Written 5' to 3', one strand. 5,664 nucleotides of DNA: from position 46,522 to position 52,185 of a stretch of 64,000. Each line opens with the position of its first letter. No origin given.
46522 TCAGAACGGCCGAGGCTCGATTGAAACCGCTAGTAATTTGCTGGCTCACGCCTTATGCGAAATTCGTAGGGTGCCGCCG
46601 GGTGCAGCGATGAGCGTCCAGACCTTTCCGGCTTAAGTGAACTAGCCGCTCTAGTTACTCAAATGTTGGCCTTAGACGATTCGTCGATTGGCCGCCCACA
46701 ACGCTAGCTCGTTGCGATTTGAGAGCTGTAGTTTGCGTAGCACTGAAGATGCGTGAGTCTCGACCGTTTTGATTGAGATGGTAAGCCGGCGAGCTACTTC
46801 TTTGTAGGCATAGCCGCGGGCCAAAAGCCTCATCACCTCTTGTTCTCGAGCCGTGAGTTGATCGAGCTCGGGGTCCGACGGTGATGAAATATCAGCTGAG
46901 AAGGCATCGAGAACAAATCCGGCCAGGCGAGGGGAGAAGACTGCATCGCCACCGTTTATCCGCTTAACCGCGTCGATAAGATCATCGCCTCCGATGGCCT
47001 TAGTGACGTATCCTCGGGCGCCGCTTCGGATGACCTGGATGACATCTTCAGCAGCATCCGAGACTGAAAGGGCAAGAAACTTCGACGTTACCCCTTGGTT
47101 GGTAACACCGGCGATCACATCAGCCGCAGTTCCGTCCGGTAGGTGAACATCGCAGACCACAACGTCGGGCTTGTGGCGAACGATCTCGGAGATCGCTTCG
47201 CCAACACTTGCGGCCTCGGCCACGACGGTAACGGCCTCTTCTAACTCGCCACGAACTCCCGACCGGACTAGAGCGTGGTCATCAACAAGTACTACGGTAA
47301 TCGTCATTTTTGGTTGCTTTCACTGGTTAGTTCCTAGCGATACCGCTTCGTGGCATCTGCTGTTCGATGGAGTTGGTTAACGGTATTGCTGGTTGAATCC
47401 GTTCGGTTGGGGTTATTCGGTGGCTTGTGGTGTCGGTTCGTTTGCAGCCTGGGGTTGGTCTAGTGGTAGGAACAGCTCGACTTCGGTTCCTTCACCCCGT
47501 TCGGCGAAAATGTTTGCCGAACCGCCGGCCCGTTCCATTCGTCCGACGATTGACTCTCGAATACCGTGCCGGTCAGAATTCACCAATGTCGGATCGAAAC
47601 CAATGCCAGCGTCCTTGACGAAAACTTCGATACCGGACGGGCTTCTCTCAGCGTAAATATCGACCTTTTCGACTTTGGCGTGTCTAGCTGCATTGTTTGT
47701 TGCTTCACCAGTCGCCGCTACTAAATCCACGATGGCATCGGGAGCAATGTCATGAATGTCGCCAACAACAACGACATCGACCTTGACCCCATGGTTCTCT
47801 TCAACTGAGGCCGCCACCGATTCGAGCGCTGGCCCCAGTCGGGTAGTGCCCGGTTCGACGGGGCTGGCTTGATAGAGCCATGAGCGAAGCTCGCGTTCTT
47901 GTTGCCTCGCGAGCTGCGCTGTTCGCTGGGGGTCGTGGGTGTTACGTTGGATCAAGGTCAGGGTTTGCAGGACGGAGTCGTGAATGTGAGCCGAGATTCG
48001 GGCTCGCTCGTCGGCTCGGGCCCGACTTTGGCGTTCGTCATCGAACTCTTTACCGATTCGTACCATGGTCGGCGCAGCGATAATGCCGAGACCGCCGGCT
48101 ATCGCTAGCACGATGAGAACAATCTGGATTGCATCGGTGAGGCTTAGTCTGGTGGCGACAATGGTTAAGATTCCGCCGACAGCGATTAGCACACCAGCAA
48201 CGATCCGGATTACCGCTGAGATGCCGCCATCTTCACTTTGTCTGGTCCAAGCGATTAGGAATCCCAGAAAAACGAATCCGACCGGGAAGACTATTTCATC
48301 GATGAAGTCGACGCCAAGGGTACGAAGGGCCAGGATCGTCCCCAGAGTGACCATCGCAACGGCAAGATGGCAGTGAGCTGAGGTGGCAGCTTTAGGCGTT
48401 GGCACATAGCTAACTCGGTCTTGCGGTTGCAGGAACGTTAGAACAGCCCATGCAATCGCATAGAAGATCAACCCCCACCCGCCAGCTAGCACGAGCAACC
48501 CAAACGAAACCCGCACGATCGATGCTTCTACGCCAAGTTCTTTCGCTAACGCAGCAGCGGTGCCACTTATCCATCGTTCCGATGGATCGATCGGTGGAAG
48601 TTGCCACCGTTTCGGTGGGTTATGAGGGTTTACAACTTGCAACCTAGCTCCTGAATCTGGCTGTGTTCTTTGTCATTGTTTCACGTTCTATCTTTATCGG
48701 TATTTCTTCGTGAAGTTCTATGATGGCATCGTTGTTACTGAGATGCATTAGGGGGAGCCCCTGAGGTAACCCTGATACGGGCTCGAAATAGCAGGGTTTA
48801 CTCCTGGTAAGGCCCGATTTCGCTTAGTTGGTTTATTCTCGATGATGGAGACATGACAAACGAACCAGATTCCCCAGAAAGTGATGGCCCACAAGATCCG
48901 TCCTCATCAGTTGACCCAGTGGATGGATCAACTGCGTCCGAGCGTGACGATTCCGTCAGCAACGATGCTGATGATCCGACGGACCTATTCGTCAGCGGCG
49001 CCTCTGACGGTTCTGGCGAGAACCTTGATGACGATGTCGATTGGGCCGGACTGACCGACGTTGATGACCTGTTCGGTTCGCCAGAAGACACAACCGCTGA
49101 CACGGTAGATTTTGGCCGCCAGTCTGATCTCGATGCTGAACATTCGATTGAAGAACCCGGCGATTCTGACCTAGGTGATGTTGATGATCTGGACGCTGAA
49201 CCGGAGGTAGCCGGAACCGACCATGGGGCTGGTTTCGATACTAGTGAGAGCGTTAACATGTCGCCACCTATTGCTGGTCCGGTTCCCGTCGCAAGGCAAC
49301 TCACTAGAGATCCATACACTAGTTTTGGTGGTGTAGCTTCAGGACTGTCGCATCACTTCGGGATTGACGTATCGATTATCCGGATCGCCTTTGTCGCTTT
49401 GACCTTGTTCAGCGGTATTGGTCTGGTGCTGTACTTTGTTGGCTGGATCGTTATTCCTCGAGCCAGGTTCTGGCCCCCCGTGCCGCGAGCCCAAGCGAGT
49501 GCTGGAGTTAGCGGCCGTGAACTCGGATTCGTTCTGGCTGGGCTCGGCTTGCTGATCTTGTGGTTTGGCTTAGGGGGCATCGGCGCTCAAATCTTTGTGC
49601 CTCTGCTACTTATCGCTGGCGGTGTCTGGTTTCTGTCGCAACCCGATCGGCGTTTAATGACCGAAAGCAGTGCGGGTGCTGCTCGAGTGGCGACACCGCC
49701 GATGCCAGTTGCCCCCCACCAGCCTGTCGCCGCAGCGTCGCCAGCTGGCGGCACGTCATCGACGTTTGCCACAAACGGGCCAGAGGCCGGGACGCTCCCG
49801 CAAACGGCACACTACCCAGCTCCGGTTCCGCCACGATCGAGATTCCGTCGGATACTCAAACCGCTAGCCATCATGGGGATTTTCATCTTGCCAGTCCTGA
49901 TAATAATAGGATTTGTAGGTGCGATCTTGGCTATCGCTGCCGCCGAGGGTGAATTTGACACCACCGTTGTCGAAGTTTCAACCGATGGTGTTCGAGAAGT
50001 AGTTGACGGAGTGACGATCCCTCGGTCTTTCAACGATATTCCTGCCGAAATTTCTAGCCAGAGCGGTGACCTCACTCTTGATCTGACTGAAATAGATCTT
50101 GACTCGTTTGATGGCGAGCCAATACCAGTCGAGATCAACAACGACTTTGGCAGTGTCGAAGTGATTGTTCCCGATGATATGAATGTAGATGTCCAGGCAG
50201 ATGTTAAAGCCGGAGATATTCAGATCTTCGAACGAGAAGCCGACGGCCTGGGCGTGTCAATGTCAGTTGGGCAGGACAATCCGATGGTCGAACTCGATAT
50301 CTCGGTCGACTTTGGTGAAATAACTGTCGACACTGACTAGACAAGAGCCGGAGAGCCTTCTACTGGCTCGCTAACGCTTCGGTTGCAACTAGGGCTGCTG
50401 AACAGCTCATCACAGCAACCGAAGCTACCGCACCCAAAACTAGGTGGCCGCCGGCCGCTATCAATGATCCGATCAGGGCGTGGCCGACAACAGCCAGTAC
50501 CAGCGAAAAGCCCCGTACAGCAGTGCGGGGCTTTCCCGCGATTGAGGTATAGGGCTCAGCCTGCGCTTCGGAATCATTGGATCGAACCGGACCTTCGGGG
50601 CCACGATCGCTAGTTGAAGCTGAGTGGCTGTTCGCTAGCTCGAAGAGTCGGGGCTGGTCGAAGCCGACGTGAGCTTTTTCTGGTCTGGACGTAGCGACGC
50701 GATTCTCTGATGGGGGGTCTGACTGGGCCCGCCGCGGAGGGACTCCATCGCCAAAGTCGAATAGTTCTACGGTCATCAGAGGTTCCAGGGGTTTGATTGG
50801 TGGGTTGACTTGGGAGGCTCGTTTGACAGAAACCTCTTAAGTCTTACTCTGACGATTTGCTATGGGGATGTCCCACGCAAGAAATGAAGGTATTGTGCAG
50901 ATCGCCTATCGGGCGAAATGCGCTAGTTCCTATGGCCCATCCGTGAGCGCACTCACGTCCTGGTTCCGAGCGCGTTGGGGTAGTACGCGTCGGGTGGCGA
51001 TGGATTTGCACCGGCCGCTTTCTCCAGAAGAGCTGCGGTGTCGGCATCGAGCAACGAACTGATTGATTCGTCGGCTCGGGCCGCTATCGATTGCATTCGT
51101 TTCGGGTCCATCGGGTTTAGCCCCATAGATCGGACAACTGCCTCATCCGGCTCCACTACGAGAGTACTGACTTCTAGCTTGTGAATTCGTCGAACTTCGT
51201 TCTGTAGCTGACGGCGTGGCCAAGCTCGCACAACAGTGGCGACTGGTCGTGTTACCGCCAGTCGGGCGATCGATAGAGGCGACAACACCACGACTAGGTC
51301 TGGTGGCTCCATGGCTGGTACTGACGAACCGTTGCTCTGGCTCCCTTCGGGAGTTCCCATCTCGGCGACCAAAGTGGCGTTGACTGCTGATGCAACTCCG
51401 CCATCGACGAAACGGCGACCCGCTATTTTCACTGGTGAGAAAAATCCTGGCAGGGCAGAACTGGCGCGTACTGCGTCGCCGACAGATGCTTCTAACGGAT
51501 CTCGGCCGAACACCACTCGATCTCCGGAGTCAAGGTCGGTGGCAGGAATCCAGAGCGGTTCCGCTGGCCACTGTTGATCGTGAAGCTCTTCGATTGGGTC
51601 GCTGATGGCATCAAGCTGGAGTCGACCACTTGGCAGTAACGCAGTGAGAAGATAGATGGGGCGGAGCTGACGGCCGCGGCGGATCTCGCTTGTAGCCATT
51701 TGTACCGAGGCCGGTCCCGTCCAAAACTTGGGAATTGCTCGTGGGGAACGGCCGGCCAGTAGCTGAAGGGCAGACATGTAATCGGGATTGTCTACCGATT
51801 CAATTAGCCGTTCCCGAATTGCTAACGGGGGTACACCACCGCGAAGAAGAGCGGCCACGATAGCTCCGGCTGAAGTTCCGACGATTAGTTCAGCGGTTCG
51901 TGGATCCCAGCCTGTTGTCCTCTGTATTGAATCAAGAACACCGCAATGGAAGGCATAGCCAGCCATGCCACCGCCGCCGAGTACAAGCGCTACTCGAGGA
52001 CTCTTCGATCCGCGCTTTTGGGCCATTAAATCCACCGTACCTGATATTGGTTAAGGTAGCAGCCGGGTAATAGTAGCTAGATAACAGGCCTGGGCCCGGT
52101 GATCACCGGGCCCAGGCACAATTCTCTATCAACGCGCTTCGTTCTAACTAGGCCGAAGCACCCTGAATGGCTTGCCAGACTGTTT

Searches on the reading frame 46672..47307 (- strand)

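Call 120: search_protein_families(library=pfam, proteins=[window:46672-47307:-], max_evalue=0.001)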
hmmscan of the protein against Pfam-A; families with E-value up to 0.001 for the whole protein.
window:46672-47307:- (211 aa): 4 families
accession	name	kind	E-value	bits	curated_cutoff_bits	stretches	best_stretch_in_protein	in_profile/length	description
PF00072.30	Response_reg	-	8.4e-19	68.2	30.2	1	5-115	1-111/111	Response regulator receiver domain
PF00196.25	GerE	-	5.6e-18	64.7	23.5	1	149-205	1-57/57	Bacterial regulatory proteins, luxR family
PF08281.18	Sigma70_r4_2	-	9.4e-06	25.6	25.7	1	148-193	8-54/54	Sigma-70, region 4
PF04545.22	Sigma70_r4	-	8.7e-05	22.4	24.1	1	148-194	2-49/50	Sigma-70, region 4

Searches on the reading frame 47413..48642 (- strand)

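Call 121: search_protein_families(library=pfam, proteins=[window:47413-48642:-], max_evalue=0.001)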
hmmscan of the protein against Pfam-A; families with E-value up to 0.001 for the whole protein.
window:47413-48642:- (409 aa): 3 families
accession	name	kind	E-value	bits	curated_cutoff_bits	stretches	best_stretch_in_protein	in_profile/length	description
PF04024.17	PspC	-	8.2e-11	42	25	1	20-68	7-55/58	PspC domain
PF02518.31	HATPase_c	-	8e-07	29.9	26.4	1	306-395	5-110/111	Histidine kinase-, DNA gyrase B-, and HSP90-like ATPase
PF13581.12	HATPase_c_2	-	2.1e-06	28.2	27.4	1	295-356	20-86/127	Histidine kinase-like ATPase domain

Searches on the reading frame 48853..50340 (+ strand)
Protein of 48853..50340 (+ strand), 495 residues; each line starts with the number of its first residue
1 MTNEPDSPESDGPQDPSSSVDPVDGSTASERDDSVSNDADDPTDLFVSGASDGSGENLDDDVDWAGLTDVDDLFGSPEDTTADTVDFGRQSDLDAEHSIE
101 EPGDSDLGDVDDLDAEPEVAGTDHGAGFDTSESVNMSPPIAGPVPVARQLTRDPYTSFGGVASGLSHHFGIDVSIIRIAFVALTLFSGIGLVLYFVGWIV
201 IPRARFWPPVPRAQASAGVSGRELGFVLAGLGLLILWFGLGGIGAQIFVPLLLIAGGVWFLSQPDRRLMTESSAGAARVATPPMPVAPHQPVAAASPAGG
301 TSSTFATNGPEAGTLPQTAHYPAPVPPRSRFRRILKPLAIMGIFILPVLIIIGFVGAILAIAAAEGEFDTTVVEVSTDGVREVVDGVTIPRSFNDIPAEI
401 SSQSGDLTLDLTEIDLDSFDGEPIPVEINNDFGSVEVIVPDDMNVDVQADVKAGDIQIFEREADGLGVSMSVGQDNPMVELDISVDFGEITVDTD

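Call 121: search_protein_families(library=pfam, proteins=[window:48853-50340:+], max_evalue=0.001)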
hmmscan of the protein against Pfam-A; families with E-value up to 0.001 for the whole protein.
window:48853-50340:+ (495 aa): 2 families
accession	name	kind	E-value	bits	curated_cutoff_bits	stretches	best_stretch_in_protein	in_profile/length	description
PF04024.17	PspC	-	6.6e-18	64.7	25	1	149-203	2-57/58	PspC domain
PF09922.15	LiaF-like_C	-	1.2e-10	41.7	29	1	398-492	17-114/114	Cell wall-active antibiotics response LiaF, C-terminal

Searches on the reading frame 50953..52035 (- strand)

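Call 121: search_protein_families(library=pfam, proteins=[window:50953-52035:-], max_evalue=0.001)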
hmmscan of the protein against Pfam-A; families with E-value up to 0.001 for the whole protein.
window:50953-52035:- (360 aa): 1 family
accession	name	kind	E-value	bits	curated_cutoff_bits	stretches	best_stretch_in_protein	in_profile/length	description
PF01734.28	Patatin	-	2.3e-24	87.1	27.7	1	17-221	1-188/191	Patatin-like phospholipase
